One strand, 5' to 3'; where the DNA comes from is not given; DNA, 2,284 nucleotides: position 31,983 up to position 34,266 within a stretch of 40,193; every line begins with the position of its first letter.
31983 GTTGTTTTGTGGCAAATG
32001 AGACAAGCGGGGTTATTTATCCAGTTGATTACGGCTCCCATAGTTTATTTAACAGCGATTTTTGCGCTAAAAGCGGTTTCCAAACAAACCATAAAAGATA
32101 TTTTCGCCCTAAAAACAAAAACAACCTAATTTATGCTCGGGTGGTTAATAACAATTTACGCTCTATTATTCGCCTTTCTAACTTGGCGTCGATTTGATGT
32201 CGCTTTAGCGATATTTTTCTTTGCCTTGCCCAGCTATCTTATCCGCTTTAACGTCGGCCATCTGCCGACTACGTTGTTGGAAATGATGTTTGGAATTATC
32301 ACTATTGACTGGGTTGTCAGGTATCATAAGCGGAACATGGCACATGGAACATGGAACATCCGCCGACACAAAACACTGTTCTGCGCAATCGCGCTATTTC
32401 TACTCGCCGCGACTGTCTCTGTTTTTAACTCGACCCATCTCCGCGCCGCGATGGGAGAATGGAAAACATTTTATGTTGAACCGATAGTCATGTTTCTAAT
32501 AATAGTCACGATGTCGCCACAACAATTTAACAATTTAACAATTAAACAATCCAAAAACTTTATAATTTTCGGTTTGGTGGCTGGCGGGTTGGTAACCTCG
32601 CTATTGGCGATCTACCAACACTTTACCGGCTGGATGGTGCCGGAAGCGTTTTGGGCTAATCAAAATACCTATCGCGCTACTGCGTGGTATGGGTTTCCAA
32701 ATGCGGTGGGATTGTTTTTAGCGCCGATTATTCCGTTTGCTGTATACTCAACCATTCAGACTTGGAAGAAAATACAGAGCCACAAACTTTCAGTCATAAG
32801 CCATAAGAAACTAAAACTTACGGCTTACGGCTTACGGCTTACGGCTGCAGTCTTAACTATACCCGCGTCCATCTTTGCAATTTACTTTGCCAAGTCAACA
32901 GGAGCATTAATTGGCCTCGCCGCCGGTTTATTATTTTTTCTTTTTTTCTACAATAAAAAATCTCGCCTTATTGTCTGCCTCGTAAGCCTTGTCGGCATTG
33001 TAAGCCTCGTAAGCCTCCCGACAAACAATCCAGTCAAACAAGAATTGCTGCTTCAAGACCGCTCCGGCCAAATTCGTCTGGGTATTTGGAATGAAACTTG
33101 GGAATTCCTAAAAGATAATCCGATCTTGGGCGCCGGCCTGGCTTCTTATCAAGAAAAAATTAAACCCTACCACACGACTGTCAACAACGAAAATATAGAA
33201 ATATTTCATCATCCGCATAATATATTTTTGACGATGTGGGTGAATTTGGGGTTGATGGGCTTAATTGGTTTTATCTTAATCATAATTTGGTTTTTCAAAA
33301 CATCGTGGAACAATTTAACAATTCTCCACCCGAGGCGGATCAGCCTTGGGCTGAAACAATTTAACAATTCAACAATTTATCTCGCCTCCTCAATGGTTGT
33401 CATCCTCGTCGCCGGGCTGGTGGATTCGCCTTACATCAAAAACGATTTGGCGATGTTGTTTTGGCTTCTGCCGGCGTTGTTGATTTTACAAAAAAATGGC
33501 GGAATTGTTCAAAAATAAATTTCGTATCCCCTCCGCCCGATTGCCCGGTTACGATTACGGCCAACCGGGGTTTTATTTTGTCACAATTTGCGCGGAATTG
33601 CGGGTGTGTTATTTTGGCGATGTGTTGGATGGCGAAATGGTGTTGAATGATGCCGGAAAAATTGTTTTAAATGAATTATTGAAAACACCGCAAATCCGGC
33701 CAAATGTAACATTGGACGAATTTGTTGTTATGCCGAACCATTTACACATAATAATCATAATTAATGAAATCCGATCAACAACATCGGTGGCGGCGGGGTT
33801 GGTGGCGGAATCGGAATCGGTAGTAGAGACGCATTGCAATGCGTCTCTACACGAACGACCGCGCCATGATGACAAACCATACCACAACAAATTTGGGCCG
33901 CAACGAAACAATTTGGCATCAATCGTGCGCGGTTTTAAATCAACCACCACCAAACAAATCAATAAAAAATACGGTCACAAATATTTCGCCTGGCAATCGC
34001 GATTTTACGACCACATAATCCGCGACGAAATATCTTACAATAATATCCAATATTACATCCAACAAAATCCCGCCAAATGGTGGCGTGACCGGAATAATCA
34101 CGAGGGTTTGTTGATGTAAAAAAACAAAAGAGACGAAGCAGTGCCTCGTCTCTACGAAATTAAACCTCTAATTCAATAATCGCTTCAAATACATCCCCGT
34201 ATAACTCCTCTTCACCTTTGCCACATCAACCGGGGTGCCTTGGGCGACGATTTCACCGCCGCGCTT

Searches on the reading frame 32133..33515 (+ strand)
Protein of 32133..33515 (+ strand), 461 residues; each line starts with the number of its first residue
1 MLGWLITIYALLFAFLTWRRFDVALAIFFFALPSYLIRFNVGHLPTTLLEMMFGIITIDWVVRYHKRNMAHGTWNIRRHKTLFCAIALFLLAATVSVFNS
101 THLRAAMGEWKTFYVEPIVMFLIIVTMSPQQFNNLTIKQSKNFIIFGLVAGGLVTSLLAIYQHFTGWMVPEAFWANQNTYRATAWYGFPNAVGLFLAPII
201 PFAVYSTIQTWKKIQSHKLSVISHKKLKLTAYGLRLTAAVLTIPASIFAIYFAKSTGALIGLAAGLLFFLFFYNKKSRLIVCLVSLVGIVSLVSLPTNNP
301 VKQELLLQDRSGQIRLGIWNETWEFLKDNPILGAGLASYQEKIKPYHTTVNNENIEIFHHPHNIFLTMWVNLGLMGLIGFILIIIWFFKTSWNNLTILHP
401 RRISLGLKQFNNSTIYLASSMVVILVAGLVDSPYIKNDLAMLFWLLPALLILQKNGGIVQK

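Call 75: search_protein_families(library=pfam, proteins=[window:32133-33515:+], max_evalue=0.001)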
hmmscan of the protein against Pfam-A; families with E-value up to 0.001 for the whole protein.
window:32133-33515:+ (461 aa): 1 family
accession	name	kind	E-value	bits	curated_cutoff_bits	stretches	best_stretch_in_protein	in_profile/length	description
PF04932.20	Wzy_C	-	1.9e-24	86.6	31.7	1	245-381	5-149/149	O-Antigen ligase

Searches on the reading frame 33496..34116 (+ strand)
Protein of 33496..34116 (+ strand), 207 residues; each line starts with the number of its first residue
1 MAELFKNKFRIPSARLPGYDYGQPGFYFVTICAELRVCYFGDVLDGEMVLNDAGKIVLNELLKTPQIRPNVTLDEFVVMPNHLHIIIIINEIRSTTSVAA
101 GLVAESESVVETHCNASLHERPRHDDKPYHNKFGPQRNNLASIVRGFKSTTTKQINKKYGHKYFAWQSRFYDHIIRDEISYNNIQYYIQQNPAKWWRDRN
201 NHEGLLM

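Call 75: search_protein_families(library=pfam, proteins=[window:33496-34116:+], max_evalue=0.001)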
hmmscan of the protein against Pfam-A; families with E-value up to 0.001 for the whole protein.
window:33496-34116:+ (207 aa): 1 family
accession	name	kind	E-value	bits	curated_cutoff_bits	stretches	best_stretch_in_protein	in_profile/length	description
PF01797.21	Y1_Tnp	-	1.2e-07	32.3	23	0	136-191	61-121/121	Transposase IS200 like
